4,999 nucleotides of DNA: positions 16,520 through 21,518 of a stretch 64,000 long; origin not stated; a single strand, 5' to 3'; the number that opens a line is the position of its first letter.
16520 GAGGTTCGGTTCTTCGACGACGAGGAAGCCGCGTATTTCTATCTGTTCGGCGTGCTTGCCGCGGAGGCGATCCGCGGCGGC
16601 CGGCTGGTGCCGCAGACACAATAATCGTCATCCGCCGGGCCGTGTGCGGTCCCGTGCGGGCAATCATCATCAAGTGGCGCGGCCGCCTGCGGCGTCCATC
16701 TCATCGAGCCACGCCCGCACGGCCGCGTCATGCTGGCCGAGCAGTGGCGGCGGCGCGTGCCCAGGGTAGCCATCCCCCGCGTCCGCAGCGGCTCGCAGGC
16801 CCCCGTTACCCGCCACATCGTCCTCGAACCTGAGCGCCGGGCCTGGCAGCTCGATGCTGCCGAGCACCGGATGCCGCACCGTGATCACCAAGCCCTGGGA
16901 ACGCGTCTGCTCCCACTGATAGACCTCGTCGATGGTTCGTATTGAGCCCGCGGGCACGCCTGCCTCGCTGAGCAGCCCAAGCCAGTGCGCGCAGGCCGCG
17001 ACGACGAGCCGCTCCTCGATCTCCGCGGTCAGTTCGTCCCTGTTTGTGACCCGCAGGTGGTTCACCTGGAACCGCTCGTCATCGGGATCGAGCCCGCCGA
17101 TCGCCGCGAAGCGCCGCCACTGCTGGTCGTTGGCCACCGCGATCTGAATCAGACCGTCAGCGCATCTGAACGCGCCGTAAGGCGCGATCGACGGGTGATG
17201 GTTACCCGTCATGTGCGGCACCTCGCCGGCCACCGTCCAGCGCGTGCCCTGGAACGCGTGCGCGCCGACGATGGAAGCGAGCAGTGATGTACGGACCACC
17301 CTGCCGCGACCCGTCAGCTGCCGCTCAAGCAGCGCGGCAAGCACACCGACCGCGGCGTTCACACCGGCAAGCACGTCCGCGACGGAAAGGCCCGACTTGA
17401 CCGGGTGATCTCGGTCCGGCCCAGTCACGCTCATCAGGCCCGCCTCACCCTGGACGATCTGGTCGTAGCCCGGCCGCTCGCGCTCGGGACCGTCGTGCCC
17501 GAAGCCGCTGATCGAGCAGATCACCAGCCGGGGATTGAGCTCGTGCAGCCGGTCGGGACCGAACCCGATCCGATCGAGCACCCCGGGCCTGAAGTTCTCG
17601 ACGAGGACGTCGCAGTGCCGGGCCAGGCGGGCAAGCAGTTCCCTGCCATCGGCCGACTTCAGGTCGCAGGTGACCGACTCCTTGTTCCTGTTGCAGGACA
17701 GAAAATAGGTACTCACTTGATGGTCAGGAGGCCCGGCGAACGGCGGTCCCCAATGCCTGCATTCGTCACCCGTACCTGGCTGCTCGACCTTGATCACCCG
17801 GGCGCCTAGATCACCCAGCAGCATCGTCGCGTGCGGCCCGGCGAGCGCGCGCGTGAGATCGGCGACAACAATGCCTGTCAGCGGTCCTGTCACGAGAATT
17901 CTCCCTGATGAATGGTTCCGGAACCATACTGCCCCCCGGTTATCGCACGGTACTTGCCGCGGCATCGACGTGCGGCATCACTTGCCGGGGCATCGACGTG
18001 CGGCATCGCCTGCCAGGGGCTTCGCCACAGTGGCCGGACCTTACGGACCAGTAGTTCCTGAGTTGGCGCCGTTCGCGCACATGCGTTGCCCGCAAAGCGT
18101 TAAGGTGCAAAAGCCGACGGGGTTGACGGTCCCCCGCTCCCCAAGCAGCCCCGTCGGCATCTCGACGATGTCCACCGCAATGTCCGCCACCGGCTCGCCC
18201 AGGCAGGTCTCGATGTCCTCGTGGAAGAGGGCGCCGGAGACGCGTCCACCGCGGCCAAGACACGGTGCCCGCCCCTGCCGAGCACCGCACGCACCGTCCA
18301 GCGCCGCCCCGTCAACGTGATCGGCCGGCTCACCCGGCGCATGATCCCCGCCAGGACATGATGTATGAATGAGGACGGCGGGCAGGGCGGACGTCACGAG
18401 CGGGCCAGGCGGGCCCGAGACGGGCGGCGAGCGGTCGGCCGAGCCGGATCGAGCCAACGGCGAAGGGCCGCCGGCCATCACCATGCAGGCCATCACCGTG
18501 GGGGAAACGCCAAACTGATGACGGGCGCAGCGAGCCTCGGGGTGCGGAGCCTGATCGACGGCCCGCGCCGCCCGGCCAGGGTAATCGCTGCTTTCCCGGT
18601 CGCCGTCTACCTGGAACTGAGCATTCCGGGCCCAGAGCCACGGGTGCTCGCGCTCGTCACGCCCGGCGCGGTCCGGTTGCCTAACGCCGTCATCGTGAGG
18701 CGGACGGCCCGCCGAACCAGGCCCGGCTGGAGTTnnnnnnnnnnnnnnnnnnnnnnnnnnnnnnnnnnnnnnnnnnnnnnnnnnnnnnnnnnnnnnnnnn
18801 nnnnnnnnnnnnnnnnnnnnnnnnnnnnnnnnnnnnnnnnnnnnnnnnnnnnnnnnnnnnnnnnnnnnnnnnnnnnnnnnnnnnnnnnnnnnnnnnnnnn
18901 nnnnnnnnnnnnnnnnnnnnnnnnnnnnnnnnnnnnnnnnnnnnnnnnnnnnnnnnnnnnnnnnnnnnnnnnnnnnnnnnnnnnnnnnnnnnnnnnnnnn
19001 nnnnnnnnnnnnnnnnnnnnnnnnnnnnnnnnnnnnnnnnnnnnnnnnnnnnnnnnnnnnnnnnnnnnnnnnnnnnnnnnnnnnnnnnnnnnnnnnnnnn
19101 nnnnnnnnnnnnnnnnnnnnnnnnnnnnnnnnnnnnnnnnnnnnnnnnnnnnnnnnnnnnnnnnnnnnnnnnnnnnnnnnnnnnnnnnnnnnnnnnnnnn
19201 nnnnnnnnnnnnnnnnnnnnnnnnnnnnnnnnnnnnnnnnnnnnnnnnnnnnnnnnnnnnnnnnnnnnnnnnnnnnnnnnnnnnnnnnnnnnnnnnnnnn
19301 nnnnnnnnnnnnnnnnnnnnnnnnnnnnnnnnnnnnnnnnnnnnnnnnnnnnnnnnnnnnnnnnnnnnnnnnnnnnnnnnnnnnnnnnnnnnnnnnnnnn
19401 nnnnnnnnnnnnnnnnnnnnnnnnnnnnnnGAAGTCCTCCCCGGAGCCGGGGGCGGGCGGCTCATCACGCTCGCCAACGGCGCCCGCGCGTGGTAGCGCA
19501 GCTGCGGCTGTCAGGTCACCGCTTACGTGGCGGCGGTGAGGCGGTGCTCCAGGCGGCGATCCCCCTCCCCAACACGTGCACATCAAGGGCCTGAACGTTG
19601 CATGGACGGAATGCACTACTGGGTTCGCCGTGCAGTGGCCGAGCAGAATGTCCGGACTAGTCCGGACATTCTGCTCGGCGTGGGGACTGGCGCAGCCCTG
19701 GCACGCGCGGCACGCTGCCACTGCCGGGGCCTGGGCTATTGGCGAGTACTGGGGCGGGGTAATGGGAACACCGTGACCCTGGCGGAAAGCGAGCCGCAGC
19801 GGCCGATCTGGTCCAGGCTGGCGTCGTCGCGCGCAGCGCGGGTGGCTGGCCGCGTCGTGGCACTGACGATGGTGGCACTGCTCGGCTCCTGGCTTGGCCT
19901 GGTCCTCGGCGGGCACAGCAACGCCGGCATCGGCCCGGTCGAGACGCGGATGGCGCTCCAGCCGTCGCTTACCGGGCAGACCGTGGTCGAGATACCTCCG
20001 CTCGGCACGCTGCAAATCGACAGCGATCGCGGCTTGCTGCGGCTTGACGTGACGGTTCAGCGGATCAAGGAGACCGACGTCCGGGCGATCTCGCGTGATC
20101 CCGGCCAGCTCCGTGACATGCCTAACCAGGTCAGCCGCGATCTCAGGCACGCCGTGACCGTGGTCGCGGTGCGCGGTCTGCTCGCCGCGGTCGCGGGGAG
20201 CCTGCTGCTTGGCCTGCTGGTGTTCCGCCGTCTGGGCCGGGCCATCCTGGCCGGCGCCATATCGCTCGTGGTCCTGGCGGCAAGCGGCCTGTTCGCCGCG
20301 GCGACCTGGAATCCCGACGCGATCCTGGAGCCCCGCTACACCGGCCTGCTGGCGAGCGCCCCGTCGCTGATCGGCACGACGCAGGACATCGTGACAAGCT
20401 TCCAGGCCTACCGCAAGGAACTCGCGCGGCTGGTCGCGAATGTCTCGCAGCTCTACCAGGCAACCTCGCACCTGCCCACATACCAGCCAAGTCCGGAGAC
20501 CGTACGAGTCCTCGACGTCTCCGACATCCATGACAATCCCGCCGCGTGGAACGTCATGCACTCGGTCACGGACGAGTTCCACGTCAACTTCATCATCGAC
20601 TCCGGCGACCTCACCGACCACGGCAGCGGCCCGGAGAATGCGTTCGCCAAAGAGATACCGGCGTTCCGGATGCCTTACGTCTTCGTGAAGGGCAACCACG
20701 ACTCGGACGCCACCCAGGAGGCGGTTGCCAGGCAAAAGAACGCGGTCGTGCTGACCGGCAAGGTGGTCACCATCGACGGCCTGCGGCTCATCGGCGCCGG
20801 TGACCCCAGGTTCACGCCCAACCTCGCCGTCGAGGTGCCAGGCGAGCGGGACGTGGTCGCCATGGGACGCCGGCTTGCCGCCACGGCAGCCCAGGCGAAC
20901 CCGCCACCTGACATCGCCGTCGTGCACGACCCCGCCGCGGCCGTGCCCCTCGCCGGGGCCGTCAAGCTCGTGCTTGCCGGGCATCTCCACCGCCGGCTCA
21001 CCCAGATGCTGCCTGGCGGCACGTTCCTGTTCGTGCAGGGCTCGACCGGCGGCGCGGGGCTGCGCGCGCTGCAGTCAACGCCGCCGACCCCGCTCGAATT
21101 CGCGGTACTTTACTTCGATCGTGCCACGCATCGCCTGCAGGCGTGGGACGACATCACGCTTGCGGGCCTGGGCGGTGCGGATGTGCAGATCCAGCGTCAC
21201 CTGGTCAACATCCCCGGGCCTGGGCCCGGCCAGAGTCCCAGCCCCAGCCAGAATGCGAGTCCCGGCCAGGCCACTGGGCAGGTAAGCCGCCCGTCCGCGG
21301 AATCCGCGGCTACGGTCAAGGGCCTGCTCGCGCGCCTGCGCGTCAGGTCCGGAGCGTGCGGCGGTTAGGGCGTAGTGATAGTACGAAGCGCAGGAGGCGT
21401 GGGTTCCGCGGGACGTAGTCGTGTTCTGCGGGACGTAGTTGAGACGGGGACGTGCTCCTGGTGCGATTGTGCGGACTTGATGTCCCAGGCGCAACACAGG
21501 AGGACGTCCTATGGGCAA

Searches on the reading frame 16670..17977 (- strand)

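Call 8: search_protein_families(library=pfam, proteins=[window:16670-17977:-], max_evalue=0.001)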
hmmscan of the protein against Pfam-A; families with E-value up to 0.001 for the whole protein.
window:16670-17977:- (435 aa): 1 family
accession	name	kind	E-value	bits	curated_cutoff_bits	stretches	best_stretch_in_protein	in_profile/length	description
PF02515.22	CoA_transf_3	-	2e-116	389.5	23.3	1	33-386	1-350/366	CoA-transferase family III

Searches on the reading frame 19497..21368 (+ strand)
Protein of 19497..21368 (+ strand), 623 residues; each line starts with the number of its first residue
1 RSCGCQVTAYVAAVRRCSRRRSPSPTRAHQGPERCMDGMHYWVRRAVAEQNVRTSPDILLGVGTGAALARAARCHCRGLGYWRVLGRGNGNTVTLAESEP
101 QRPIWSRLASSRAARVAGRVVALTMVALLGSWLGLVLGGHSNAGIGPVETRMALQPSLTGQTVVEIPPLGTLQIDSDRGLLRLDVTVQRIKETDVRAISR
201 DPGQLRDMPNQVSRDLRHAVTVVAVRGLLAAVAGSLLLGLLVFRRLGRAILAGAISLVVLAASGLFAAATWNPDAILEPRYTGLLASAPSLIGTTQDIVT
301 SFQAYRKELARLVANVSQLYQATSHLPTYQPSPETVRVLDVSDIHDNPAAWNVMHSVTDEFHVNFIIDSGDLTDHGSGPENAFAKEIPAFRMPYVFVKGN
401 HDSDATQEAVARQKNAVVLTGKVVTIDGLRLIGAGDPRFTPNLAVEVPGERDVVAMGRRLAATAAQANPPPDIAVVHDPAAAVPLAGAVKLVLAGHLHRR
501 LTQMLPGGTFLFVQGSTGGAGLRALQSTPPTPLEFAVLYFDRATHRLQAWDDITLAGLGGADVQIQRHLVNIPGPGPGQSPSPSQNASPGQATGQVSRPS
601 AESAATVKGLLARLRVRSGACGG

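Call 8: search_protein_families(library=pfam, proteins=[window:19497-21368:+], max_evalue=0.001)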
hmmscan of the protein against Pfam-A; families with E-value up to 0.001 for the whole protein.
window:19497-21368:+ (623 aa): 2 families
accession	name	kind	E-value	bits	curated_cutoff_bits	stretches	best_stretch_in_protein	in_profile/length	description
PF00149.33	Metallophos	-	1.1e-10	42.7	21.5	1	337-499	2-190/191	Calcineurin-like phosphoesterase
PF12850.12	Metallophos_2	-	2.6e-06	28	27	1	337-520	2-138/154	Calcineurin-like phosphoesterase superfamily domain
